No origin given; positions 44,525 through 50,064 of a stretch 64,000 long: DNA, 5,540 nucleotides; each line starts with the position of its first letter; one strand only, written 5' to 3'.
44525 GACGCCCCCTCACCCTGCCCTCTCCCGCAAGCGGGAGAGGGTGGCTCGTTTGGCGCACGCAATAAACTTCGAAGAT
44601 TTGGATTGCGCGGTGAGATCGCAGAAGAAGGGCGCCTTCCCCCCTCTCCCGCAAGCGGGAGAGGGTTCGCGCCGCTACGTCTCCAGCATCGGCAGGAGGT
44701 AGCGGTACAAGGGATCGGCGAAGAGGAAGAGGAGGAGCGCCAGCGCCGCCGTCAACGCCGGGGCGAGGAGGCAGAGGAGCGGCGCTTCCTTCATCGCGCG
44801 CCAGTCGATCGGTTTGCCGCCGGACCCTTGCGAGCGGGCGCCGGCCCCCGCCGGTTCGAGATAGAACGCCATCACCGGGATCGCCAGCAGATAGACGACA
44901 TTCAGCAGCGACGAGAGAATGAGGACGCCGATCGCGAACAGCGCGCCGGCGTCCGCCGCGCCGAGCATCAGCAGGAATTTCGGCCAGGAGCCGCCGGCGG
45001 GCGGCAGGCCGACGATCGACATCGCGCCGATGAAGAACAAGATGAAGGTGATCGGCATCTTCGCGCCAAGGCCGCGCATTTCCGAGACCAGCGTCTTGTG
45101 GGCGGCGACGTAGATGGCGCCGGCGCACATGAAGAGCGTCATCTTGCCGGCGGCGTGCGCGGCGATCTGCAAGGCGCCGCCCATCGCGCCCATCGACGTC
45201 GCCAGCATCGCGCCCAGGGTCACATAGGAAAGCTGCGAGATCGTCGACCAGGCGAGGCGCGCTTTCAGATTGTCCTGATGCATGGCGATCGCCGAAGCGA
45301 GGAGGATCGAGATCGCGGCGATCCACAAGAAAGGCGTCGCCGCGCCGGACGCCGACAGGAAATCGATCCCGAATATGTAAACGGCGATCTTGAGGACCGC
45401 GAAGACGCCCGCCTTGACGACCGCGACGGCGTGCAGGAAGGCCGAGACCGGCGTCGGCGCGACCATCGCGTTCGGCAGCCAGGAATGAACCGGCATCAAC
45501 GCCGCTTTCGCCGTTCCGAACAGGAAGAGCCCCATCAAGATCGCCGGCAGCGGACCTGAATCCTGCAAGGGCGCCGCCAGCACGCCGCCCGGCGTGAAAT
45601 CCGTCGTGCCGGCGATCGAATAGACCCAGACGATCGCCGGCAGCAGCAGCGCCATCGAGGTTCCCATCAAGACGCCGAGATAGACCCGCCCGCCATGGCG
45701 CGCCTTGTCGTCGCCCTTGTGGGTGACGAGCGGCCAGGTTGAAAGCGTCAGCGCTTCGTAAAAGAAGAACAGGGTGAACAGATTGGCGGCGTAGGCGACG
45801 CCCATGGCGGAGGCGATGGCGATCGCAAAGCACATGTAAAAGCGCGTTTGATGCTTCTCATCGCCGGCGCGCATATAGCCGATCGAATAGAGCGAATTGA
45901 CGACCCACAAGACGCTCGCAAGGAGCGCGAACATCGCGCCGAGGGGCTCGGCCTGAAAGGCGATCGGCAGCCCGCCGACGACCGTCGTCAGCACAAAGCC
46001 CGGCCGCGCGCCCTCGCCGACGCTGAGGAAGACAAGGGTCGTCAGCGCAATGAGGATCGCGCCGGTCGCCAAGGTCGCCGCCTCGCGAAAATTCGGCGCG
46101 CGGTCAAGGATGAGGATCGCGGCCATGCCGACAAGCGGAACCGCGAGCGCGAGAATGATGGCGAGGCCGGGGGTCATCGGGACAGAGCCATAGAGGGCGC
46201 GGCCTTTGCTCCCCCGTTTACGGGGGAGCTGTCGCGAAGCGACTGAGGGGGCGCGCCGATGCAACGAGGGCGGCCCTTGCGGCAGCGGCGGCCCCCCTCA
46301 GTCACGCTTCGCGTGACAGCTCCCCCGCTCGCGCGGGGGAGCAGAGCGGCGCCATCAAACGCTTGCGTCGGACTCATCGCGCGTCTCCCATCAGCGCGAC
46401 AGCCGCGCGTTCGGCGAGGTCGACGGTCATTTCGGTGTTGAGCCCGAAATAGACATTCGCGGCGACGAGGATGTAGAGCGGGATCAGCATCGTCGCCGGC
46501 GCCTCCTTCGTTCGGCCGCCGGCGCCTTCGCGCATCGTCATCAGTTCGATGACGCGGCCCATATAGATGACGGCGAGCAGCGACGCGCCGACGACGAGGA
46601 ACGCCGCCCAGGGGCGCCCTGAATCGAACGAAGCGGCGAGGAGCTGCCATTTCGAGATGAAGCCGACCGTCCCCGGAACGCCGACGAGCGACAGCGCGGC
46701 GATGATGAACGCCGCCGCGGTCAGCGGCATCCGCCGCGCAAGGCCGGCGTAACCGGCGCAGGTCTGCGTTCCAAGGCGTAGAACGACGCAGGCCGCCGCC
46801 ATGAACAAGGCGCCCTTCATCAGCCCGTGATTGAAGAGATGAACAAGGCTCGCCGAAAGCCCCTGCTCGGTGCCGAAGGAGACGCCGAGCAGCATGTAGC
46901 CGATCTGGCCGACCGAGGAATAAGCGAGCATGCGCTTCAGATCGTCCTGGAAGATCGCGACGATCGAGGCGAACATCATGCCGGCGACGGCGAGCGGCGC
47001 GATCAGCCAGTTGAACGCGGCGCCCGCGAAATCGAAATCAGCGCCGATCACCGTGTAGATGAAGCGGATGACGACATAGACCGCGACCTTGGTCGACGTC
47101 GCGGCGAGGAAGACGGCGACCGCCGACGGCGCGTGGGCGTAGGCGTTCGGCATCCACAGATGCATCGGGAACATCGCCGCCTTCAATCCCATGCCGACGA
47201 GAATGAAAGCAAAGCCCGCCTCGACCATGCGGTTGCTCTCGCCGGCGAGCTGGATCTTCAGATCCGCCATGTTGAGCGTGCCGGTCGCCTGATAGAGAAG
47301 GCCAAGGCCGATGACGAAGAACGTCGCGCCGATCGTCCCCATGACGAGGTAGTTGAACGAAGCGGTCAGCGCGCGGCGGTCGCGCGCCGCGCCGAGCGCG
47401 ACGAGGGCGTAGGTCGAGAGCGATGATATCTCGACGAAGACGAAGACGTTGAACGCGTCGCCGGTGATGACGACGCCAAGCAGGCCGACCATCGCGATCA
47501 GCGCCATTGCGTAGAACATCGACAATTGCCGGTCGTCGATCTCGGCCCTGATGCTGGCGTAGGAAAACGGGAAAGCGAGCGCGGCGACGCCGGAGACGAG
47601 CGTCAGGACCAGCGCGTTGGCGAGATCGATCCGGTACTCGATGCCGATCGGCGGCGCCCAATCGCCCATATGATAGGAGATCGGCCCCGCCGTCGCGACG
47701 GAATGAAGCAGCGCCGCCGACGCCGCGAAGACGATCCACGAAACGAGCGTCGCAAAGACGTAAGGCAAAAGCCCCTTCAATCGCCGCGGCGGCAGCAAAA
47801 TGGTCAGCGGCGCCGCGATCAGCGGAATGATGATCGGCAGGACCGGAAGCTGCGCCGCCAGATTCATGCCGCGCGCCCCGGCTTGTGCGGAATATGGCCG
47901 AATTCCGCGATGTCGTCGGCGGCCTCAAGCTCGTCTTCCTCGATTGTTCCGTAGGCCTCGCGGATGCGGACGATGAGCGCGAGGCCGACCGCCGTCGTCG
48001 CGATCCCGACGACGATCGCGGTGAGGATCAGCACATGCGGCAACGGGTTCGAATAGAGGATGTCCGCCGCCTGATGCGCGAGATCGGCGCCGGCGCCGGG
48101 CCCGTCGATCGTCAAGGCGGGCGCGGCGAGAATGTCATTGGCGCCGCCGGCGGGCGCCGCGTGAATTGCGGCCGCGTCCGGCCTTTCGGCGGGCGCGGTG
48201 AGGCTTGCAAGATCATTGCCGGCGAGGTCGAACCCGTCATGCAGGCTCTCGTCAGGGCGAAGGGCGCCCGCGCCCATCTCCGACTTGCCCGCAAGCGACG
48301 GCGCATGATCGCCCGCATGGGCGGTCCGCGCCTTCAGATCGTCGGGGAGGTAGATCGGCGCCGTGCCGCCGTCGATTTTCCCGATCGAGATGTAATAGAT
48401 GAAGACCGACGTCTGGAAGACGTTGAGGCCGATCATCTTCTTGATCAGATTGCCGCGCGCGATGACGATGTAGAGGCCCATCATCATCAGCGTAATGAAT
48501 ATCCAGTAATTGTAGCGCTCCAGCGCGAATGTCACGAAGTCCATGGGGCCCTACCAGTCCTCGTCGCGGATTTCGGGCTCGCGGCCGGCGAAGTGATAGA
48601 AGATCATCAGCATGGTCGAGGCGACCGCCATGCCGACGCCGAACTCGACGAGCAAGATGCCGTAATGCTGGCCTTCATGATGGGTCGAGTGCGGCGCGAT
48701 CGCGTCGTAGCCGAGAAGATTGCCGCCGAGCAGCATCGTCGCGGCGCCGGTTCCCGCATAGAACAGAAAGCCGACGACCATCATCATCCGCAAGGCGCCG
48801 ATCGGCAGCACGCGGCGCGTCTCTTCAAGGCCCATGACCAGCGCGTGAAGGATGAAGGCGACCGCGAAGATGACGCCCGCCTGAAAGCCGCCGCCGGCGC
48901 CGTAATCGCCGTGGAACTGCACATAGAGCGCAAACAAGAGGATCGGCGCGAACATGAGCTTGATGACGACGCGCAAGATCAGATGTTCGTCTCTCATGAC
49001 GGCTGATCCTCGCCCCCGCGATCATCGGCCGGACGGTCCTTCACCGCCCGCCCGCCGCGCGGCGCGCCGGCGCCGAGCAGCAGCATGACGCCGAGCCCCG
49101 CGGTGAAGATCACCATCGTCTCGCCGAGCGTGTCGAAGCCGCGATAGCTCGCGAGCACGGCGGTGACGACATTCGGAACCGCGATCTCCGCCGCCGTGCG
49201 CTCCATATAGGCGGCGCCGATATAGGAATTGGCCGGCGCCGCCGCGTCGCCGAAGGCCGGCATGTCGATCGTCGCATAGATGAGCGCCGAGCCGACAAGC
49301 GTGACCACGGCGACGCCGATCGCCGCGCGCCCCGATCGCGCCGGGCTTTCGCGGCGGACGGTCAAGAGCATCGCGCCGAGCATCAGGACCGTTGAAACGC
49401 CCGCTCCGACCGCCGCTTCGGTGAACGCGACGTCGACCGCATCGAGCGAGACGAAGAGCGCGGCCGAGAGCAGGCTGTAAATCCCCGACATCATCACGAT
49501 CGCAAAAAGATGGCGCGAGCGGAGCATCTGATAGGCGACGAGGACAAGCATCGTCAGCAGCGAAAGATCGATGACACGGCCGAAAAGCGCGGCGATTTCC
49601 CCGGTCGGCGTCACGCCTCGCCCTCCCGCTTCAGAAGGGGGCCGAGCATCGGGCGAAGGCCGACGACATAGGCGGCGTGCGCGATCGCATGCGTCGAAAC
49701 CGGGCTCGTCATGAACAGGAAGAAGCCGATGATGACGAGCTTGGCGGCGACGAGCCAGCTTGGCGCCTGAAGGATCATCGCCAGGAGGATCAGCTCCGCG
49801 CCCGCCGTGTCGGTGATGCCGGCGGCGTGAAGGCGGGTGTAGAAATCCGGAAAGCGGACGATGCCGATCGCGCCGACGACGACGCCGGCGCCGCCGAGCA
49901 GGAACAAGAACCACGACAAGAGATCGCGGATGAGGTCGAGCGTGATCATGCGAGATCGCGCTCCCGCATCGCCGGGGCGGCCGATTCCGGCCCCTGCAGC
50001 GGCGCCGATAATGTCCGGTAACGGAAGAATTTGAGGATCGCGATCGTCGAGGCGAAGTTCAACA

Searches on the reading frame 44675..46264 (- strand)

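Call 79: search_protein_families(library=pfam, proteins=[window:44675-46264:-], max_evalue=0.001)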
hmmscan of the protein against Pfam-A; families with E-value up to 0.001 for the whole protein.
window:44675-46264:- (529 aa): 2 families
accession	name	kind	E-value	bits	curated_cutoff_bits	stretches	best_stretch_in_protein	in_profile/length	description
PF00361.26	Proton_antipo_M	-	7.8e-53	180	21.5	1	159-453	1-292/294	NADH:quinone oxidoreductase/Mrp antiporter, TM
PF00662.26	Proton_antipo_N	-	3.8e-05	24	24.5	1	99-143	9-51/51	NADH-Ubiquinone oxidoreductase (complex I), chain 5 N-terminus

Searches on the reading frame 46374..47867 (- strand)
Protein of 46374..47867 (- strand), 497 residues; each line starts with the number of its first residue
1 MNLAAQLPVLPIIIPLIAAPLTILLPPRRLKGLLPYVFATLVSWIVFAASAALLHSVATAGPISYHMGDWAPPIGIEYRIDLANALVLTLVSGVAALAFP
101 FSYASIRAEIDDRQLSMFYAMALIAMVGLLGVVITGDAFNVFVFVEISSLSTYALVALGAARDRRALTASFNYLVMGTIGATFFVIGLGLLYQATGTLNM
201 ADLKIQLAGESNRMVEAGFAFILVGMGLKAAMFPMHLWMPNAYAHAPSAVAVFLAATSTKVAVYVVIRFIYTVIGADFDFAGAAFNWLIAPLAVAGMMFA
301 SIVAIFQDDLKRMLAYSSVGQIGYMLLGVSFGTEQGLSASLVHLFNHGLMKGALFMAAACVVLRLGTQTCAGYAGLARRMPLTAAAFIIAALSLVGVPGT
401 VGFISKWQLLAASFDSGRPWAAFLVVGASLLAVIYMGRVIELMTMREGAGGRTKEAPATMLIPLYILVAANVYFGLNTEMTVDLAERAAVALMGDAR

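Call 79: search_protein_families(library=pfam, proteins=[window:46374-47867:-], max_evalue=0.001)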
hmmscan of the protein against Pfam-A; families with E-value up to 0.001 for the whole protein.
window:46374-47867:- (497 aa): 2 families
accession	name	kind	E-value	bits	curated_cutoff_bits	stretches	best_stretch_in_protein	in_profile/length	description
PF00361.26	Proton_antipo_M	-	1.1e-67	228.8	21.5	1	137-431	3-293/294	NADH:quinone oxidoreductase/Mrp antiporter, TM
PF10125.14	NADHdeh_related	-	5.8e-08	32.8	27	1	107-256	59-201/218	NADH dehydrogenase I, subunit N related protein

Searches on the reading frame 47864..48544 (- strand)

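Call 79: search_protein_families(library=pfam, proteins=[window:47864-48544:-], max_evalue=0.001)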
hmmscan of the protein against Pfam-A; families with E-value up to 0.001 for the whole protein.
window:47864-48544:- (226 aa): 1 family
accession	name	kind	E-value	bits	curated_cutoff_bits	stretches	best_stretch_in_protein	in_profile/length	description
PF00420.29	Oxidored_q2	-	2.1e-19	69.5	26.1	1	15-208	5-92/95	NADH-ubiquinone/plastoquinone oxidoreductase chain 4L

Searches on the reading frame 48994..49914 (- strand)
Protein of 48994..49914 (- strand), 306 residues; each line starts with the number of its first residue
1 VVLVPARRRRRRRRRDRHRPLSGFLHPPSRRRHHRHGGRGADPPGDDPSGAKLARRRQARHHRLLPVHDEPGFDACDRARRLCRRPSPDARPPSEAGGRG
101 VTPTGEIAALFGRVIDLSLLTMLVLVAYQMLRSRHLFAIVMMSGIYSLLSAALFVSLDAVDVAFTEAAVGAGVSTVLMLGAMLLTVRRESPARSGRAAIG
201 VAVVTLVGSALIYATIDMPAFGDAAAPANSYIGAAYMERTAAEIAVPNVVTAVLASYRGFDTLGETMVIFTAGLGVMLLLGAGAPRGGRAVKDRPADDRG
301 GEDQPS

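Call 79: search_protein_families(library=pfam, proteins=[window:48994-49914:-], max_evalue=0.001)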
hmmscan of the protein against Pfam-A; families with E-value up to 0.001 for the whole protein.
window:48994-49914:- (306 aa): 2 families
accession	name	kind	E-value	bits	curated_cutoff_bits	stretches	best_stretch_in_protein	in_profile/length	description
PF13244.11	MbhD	-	1.5e-15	57.5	27.2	1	122-182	2-62/67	MBH, subunit D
PF20501.3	MbhE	-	5.1e-07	30.1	27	1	221-280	22-81/98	MBH, subunit E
